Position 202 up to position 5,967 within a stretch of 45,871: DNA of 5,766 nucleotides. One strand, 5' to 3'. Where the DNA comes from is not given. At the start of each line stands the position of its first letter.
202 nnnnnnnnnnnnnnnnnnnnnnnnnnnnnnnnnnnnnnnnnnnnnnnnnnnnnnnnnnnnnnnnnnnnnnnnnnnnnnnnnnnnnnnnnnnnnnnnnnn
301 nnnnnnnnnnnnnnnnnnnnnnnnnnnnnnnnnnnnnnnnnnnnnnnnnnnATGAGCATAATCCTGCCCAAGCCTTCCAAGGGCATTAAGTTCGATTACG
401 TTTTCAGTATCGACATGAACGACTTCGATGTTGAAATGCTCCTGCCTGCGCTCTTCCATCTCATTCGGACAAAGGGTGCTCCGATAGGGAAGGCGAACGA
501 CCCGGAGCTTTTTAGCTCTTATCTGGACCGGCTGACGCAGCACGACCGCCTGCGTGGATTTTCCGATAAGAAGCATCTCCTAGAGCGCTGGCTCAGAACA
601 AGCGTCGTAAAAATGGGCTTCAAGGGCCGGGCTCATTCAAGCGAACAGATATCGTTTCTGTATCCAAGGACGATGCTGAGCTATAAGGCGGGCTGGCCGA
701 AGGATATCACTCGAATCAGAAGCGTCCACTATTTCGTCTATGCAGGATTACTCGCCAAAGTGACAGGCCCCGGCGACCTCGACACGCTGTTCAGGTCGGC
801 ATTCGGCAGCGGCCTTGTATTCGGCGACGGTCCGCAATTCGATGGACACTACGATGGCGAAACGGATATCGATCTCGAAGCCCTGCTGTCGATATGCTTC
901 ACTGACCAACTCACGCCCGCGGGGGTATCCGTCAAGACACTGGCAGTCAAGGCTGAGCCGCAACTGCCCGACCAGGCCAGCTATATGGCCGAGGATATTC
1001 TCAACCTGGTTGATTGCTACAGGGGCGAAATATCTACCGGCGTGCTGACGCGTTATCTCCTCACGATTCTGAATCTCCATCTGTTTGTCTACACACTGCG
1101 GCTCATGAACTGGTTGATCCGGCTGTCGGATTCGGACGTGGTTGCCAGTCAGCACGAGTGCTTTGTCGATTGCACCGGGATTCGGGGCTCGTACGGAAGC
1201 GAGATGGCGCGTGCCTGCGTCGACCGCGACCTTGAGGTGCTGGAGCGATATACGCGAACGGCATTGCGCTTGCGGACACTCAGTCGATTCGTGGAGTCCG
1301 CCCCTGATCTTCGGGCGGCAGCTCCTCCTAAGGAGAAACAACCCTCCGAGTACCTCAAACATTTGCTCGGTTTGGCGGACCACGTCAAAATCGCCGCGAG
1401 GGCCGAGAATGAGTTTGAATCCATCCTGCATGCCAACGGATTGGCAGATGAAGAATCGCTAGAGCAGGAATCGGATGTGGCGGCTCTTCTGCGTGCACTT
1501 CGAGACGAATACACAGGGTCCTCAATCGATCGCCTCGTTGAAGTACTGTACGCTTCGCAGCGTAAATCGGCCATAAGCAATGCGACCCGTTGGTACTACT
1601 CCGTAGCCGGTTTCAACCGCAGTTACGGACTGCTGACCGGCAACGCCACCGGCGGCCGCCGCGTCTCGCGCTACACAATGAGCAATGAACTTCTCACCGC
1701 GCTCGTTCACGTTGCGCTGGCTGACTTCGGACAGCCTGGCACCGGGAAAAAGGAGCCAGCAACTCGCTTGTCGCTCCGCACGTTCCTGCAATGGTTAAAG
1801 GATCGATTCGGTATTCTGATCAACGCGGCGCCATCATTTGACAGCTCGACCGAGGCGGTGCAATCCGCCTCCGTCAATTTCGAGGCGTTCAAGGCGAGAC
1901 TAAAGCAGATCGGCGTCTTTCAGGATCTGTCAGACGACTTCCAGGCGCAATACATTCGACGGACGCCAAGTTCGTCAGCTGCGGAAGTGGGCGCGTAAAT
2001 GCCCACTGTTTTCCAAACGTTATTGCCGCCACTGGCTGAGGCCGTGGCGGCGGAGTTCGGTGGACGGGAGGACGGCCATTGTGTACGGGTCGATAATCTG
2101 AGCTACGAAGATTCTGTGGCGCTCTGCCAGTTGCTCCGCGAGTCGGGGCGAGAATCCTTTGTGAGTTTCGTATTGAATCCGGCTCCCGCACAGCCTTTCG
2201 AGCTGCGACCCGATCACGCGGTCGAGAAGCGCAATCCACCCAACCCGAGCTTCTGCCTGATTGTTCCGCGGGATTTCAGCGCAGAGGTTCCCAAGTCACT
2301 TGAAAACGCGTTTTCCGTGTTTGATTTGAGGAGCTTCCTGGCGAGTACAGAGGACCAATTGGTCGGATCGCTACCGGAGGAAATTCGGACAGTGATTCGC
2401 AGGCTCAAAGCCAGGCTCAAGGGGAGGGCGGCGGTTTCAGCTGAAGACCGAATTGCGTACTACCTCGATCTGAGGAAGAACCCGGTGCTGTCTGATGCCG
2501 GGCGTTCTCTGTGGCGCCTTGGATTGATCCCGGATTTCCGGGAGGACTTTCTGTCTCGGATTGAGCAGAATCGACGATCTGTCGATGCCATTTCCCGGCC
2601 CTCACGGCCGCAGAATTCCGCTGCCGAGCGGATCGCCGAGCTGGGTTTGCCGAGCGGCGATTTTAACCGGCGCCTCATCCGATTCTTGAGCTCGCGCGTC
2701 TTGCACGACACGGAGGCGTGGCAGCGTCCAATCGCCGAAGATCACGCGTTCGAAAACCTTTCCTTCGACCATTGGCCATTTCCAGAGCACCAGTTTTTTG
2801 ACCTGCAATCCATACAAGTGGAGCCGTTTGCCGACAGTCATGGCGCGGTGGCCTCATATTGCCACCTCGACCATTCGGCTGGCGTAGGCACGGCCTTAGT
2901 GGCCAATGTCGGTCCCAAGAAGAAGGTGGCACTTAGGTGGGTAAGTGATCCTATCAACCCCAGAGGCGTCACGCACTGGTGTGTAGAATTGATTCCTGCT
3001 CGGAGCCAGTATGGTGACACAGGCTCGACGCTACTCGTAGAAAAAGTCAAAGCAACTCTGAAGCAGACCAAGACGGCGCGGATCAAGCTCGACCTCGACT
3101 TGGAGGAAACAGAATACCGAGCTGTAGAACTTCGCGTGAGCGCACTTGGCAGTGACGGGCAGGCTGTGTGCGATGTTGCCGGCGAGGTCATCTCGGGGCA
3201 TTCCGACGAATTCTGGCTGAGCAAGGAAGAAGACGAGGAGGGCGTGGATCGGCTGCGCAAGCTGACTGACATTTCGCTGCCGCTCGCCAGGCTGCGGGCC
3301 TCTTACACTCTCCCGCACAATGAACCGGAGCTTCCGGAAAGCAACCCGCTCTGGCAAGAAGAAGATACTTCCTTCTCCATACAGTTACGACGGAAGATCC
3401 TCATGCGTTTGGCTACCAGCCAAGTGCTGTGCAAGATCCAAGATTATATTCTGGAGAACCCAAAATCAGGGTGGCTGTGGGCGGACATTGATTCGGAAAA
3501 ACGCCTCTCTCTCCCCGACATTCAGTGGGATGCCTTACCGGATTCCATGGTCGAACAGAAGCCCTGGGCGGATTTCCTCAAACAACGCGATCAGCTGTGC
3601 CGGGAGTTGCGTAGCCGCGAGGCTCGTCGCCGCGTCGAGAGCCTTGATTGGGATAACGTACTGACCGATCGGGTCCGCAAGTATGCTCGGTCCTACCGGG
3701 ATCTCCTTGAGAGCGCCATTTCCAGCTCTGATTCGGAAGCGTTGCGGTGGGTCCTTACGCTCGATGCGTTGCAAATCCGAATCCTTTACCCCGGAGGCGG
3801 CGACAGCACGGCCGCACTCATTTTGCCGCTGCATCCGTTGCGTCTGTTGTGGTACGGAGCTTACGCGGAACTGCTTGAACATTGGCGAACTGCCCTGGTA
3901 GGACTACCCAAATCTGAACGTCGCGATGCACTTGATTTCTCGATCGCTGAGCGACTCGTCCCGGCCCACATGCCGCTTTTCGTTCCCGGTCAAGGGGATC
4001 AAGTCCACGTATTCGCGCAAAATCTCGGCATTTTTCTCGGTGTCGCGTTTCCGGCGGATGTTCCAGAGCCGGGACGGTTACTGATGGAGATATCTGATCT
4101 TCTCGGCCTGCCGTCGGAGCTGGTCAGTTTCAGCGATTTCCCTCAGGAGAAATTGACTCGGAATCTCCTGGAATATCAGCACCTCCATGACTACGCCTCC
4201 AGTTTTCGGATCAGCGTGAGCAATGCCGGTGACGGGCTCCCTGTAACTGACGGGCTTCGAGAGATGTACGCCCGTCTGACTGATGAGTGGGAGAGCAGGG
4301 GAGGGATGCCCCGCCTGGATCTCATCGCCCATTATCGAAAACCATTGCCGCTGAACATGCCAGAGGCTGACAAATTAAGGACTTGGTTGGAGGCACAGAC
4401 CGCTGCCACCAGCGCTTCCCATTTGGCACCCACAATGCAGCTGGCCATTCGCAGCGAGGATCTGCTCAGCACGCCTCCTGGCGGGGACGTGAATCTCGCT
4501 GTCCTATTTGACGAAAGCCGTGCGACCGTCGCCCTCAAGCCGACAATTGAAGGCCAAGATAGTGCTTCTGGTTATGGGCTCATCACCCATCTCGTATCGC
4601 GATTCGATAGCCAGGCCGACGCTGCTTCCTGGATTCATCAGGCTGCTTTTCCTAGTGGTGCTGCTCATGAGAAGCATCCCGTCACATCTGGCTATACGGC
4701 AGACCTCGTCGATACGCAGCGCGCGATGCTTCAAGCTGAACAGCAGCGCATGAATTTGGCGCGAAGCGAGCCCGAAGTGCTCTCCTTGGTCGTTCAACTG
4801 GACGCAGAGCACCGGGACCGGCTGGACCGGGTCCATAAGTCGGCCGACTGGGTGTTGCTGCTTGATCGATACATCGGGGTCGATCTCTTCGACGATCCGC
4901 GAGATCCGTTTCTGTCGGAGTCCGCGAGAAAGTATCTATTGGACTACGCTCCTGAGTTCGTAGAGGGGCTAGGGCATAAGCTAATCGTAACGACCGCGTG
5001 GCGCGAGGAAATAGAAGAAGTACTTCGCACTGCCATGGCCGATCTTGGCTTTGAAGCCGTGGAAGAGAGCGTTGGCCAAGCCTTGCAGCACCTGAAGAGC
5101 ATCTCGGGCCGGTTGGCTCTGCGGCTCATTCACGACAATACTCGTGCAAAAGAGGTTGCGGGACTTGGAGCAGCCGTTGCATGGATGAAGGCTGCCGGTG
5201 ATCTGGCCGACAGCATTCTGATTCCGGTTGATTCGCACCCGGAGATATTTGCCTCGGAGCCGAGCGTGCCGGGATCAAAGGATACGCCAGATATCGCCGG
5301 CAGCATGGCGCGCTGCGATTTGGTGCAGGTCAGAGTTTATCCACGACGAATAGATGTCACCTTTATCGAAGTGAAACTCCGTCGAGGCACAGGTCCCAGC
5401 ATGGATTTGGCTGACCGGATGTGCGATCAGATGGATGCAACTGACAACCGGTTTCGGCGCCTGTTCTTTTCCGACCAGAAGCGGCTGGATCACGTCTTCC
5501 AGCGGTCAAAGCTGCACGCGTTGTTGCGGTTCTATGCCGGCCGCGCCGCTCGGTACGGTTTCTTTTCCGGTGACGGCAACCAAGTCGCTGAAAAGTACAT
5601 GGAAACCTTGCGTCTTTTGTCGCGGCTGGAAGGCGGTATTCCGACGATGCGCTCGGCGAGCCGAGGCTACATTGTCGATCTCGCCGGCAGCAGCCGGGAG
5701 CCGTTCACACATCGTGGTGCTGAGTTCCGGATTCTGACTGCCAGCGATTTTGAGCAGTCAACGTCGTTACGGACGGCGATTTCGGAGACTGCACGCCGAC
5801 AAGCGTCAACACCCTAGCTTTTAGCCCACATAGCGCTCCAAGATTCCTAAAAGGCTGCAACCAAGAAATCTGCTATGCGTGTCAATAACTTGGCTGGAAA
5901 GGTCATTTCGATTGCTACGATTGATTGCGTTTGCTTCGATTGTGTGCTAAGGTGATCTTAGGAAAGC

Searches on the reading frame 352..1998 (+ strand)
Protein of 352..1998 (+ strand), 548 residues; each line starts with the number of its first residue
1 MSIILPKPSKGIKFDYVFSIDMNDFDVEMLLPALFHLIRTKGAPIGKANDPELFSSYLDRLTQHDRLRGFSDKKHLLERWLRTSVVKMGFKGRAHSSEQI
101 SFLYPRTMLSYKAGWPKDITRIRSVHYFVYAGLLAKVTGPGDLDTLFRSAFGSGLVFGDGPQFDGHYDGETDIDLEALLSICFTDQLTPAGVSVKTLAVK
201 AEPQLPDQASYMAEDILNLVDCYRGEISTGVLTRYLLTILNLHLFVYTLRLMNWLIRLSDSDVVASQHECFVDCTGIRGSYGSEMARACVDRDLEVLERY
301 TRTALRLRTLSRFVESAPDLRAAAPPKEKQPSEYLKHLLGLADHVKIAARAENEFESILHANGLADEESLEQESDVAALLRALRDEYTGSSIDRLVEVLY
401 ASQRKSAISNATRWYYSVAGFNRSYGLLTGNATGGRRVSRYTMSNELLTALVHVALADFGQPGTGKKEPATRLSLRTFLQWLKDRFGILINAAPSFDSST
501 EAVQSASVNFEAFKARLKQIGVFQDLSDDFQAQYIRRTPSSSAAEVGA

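Call 7: search_protein_families(library=pfam, proteins=[window:352-1998:+], max_evalue=0.1)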
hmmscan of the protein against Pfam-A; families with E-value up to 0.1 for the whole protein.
window:352-1998:+ (548 aa): 0 families

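Call 8: search_protein_families(library=padloc, proteins=[window:352-1998:+], max_evalue=0.1)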
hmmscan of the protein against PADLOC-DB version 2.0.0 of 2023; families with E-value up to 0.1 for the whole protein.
window:352-1998:+ (548 aa): 4 families
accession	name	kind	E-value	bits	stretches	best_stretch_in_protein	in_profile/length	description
PDLC04139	mad7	-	1.3e-14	52.1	1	200-536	180-503/504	mads_7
PDLC02799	SspG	-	7e-06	23.3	1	385-529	362-490/498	SspG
PDLC02800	SspG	-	0.00074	16.7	1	437-529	388-468/476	SspG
PDLC02802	SspG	-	0.0071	13.2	1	422-530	417-512/519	SspG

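Call 9: search_protein_families(library=ncbifam, proteins=[window:352-1998:+], max_evalue=0.1)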
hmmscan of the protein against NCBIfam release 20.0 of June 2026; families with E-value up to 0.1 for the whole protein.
window:352-1998:+ (548 aa): 1 family
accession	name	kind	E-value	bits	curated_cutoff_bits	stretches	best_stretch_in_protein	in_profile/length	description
NF047733.1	antiphage_MADS7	equivalog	1.7e-113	380.5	410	1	5-536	1-526/529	methylation-associated defense system protein MAD7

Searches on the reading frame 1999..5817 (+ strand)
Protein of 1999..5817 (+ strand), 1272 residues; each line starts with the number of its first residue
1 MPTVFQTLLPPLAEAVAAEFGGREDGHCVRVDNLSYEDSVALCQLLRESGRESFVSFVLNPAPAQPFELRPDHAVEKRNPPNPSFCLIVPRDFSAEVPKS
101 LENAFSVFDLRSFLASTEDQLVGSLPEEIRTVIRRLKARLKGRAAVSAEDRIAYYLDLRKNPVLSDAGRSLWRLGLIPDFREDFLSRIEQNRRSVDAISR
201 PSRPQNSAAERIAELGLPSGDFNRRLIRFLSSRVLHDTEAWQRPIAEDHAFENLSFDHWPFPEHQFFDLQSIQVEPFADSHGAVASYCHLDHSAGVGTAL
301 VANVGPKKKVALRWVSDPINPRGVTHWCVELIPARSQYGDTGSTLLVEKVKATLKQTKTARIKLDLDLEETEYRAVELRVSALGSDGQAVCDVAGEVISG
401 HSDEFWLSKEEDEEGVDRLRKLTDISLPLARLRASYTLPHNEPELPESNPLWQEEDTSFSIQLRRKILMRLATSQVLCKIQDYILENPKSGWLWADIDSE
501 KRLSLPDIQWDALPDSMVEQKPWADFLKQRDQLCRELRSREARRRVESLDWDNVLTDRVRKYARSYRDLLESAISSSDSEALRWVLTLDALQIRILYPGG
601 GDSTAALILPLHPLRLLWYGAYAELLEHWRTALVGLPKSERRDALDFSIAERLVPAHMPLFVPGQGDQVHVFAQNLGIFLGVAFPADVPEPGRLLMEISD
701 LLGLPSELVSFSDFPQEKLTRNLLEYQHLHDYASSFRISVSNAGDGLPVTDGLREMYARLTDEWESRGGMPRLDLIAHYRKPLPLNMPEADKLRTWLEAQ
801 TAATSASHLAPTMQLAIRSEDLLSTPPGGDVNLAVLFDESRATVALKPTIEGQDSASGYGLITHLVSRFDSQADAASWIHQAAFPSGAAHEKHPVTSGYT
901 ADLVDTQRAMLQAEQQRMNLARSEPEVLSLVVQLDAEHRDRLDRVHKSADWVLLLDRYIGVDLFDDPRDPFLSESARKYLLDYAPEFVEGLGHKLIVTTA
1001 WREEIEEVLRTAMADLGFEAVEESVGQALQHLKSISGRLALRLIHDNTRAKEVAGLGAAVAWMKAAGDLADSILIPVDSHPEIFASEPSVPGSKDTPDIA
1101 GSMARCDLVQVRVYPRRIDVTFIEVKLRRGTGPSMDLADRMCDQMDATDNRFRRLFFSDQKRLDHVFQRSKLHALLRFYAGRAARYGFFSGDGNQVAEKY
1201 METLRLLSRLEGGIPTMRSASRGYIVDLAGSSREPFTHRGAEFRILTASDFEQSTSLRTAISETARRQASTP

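Call 7: search_protein_families(library=pfam, proteins=[window:1999-5817:+], max_evalue=0.1)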
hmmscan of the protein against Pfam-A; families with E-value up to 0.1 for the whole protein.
window:1999-5817:+ (1272 aa): 0 families

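Call 8: search_protein_families(library=padloc, proteins=[window:1999-5817:+], max_evalue=0.1)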
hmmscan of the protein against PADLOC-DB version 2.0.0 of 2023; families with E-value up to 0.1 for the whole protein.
window:1999-5817:+ (1272 aa): 3 families
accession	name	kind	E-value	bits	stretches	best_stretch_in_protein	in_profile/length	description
PDLC02806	SspH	-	0.0074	11.7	1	551-644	616-708/1766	SspH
PDLC02682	DndH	-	0.014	10.7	1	906-1075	880-1042/1686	DndH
PDLC02679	DndH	-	0.031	9.6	1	929-1077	914-1058/1711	DndH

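Call 9: search_protein_families(library=ncbifam, proteins=[window:1999-5817:+], max_evalue=0.1)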
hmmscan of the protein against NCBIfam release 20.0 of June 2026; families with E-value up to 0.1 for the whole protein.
window:1999-5817:+ (1272 aa): 1 family
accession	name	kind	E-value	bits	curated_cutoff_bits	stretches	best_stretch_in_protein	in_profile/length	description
NF047742.1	antiphage_MADS8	equivalog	8.5e-18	65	175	1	26-217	1-200/200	methylation-associated defense system ATP-binding protein MAD8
